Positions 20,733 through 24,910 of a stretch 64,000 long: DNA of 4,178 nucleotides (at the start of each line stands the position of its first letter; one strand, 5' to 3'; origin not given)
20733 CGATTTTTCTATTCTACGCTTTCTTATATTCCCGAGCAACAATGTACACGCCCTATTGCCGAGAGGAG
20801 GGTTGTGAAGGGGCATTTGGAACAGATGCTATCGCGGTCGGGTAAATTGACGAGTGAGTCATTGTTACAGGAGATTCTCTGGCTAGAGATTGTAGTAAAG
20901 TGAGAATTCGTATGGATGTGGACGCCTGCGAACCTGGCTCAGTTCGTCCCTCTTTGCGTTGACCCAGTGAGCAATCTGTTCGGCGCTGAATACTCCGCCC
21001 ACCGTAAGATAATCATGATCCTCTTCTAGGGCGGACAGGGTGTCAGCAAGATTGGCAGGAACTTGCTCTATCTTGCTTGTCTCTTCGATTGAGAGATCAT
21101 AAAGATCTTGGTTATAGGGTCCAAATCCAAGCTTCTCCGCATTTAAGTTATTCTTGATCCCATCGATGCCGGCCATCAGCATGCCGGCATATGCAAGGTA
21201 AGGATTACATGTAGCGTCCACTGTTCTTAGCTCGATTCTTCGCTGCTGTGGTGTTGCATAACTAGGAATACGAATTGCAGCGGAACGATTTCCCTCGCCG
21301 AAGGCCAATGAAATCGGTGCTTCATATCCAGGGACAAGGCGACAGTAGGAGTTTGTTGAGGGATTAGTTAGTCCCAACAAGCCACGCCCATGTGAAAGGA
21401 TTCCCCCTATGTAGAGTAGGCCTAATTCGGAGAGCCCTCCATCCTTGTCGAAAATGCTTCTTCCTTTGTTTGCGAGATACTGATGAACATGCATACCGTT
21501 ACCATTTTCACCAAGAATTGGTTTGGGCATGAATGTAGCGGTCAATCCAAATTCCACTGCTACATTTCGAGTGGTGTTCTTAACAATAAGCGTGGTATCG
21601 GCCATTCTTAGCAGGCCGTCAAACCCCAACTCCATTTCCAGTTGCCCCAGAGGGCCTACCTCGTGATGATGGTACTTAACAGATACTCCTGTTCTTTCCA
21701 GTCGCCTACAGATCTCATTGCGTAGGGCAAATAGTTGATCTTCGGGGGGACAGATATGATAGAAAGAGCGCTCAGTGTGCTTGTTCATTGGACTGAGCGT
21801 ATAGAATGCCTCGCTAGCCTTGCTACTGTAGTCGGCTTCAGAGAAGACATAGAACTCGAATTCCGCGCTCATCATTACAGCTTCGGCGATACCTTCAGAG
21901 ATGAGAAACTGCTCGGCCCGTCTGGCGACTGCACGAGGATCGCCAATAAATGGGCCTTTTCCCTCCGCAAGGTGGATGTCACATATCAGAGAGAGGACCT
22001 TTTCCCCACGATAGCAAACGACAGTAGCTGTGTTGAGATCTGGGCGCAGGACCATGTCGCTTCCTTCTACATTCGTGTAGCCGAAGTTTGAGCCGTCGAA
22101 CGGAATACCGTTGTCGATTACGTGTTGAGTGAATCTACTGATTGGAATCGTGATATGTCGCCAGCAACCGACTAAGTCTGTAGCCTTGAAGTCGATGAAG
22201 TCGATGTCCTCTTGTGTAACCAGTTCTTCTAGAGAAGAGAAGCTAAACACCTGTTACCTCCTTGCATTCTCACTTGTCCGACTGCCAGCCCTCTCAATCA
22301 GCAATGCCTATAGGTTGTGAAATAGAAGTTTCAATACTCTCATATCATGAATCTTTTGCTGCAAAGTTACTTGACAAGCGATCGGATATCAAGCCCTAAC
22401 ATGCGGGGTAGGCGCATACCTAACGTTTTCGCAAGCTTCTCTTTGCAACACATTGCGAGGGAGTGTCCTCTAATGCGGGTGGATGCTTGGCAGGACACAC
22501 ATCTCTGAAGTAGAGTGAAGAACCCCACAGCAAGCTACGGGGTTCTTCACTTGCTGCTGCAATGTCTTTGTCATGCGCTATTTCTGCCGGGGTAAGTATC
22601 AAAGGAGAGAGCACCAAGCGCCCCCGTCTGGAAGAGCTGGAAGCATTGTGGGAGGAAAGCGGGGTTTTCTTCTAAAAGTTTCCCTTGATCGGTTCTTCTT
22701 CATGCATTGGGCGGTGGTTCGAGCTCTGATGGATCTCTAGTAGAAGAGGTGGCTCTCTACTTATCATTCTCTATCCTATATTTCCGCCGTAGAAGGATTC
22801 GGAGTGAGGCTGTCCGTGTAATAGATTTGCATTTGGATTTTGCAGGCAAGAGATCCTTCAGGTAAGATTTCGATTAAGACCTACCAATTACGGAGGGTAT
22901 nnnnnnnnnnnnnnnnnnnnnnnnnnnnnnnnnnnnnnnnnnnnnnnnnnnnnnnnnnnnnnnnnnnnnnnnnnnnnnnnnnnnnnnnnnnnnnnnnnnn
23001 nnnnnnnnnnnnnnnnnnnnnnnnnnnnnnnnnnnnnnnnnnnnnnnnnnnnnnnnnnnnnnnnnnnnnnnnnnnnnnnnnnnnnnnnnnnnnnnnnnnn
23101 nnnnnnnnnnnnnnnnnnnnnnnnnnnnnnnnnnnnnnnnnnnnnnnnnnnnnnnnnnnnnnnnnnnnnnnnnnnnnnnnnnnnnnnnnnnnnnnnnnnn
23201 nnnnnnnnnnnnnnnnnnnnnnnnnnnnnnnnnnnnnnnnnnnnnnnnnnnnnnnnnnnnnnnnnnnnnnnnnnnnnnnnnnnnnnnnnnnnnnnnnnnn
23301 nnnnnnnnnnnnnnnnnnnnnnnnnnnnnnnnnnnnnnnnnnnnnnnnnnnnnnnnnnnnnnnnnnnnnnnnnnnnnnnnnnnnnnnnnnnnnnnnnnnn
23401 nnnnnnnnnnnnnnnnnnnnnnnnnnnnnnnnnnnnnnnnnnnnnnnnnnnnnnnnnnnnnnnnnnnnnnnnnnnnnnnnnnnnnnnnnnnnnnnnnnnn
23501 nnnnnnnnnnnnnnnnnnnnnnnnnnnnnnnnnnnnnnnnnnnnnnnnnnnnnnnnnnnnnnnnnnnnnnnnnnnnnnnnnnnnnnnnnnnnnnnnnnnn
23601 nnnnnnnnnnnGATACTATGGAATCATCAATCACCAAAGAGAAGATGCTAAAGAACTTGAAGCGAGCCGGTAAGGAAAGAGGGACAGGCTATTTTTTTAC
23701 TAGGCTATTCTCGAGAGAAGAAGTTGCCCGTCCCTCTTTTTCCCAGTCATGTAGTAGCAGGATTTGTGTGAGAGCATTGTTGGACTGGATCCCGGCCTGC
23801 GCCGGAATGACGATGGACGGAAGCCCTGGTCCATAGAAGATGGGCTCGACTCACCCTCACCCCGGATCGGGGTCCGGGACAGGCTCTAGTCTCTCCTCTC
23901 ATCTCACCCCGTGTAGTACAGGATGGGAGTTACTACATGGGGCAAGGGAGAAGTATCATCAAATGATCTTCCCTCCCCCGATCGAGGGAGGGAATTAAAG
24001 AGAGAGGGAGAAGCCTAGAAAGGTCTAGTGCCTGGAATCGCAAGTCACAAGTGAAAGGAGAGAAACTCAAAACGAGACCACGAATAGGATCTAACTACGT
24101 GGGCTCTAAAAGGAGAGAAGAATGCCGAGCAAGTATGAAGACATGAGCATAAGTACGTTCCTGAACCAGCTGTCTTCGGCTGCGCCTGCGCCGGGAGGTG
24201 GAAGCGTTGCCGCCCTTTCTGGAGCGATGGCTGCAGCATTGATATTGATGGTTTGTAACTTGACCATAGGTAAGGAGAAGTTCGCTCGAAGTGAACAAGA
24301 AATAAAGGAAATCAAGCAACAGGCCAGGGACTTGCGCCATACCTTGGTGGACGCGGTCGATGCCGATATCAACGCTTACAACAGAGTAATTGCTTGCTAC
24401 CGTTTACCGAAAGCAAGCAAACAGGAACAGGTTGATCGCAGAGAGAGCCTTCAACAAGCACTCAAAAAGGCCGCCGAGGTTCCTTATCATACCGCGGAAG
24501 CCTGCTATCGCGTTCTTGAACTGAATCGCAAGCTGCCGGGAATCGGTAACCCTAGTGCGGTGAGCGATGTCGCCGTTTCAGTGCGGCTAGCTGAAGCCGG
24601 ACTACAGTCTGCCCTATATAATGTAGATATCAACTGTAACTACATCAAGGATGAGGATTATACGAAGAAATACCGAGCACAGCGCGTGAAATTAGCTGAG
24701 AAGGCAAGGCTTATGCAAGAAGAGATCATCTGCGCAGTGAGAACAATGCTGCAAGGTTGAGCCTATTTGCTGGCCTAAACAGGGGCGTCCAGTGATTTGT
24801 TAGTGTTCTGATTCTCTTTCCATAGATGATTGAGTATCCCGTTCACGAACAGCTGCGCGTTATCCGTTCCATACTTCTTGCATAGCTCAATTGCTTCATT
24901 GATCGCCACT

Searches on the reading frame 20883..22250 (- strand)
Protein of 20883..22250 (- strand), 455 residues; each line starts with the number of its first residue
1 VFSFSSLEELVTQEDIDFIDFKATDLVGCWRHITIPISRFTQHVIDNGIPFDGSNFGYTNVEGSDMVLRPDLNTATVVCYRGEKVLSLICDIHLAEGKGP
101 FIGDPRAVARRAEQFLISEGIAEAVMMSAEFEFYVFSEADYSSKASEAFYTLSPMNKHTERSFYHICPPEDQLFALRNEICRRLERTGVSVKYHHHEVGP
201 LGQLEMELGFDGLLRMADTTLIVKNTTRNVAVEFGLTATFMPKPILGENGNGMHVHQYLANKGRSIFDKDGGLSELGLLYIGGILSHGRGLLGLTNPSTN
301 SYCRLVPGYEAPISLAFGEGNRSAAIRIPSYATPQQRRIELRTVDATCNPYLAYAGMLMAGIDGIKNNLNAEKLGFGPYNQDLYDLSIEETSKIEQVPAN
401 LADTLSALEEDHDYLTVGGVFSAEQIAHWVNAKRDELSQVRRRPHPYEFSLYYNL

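Call 9: search_protein_families(library=pfam, proteins=[window:20883-22250:-], max_evalue=0.001)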
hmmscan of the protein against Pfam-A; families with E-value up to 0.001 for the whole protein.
window:20883-22250:- (455 aa): 2 families
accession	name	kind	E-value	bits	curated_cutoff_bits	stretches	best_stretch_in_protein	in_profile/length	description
PF00120.29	Gln-synt_C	-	2e-102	343.3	24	1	103-452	2-344/344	Glutamine synthetase, catalytic domain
PF03951.24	Gln-synt_N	-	2.3e-23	82.1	33.4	1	16-93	2-80/82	Glutamine synthetase, beta-Grasp domain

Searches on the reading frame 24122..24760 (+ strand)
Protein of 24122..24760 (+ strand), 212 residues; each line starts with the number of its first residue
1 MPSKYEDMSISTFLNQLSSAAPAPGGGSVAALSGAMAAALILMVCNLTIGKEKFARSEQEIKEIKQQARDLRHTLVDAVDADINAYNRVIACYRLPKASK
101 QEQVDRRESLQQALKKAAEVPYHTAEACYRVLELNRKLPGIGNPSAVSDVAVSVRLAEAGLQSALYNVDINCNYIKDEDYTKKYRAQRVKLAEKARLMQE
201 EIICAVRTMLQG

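Call 47: search_protein_families(library=pfam, proteins=[window:24122-24760:+], max_evalue=0.00001)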
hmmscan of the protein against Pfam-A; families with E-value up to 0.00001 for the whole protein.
window:24122-24760:+ (212 aa): 1 family
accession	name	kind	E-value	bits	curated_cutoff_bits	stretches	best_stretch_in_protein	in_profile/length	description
PF04961.17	FTCD_C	-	7.6e-66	221.7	24.5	1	9-187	1-179/182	Formiminotransferase-cyclodeaminase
